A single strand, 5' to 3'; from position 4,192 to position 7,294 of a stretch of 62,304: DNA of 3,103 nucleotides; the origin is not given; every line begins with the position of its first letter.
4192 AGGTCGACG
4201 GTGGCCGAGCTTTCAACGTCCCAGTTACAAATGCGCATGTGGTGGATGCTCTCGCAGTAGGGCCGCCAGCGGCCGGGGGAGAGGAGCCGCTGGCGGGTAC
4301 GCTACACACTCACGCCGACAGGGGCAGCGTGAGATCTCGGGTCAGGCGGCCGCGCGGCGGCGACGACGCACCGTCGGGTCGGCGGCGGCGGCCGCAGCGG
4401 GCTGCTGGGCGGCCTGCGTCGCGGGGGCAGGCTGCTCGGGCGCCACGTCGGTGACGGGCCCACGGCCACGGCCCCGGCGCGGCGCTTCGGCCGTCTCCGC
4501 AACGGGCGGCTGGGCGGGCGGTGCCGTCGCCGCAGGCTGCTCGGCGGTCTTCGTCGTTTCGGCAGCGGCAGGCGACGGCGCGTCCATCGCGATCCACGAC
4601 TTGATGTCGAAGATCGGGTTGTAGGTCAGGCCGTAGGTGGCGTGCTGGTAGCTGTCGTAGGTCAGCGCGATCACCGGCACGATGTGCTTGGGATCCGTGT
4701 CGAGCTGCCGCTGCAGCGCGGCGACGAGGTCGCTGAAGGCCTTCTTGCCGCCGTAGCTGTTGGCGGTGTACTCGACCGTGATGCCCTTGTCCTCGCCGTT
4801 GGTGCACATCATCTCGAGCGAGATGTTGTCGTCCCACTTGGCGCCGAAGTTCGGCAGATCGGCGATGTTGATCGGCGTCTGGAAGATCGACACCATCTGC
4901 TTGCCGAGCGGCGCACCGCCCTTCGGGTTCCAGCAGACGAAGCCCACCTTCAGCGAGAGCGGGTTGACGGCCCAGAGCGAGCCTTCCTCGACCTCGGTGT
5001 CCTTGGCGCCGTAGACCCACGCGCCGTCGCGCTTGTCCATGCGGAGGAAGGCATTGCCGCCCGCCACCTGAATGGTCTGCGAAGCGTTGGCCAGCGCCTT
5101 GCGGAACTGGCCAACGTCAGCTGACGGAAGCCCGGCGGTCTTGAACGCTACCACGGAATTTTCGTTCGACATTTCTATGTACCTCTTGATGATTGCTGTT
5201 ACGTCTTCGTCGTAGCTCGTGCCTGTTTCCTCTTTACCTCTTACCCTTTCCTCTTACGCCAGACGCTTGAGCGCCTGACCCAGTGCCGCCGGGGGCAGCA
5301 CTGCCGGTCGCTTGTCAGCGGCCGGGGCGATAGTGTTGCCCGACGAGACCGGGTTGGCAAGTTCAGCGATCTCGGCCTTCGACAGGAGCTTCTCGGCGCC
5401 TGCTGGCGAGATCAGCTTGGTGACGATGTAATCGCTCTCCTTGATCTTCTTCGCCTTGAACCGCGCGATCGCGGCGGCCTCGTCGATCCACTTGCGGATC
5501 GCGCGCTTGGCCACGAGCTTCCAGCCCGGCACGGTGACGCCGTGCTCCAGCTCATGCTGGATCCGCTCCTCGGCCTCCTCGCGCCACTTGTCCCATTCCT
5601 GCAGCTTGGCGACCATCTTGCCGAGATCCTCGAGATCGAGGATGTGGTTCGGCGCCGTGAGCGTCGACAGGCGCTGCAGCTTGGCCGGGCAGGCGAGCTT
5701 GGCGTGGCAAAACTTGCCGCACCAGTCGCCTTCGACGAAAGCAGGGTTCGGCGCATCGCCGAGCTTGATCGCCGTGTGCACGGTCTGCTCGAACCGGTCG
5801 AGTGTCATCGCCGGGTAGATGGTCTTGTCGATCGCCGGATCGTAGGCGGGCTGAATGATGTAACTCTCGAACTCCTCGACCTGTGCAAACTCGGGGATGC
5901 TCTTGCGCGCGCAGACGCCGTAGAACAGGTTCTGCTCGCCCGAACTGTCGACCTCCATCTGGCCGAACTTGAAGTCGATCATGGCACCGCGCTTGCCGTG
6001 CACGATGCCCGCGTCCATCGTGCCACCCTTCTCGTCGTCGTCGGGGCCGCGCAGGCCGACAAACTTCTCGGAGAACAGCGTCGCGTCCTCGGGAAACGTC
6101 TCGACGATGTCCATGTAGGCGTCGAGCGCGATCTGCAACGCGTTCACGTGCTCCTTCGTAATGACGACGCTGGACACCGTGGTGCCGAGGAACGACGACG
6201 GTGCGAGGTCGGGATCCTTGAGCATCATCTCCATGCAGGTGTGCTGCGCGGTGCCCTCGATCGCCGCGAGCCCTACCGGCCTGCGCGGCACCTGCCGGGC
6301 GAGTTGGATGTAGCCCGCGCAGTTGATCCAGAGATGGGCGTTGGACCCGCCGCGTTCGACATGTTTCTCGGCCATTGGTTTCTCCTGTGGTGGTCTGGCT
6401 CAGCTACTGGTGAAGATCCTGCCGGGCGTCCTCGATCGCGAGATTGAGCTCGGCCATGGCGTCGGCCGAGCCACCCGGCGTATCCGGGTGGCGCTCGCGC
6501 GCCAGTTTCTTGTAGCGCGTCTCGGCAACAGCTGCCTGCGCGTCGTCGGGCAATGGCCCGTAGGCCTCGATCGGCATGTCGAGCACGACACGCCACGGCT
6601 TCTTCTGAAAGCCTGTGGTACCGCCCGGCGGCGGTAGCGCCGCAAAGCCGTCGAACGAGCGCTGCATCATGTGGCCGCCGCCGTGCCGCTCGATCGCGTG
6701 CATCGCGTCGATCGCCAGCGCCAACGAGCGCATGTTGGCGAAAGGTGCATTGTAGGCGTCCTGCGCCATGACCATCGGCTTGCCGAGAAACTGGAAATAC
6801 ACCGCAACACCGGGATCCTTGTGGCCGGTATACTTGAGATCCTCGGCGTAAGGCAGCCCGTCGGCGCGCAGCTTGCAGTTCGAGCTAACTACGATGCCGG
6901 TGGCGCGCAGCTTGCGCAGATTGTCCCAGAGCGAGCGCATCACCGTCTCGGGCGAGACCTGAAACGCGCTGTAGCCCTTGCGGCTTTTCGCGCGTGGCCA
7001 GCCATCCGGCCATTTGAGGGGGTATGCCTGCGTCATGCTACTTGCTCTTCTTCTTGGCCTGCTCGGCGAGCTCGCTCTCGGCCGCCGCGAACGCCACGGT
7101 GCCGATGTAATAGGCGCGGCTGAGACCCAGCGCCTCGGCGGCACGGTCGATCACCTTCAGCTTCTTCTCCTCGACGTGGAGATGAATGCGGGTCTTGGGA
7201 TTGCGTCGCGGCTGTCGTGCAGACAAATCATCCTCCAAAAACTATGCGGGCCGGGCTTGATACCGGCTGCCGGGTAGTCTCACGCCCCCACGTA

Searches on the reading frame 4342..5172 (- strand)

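Call 11: search_protein_families(library=phrogs, proteins=[window:4342-5172:-], max_evalue=0.00001)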
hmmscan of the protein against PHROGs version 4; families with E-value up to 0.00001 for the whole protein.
window:4342-5172:- (276 aa): 1 family
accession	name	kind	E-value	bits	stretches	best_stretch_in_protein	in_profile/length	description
phrog_9528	-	DNA, RNA and nucleotide metabolism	5.6e-15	56.9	1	18-275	14-274/339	nucleotidyltransferase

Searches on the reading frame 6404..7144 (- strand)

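Call 11: search_protein_families(library=phrogs, proteins=[window:6404-7144:-], max_evalue=0.00001)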
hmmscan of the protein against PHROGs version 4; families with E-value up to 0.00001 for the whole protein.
window:6404-7144:- (246 aa): 1 family
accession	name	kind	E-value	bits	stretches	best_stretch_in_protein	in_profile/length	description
phrog_9210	-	unknown function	2.5e-37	129.5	1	37-242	4-201/204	-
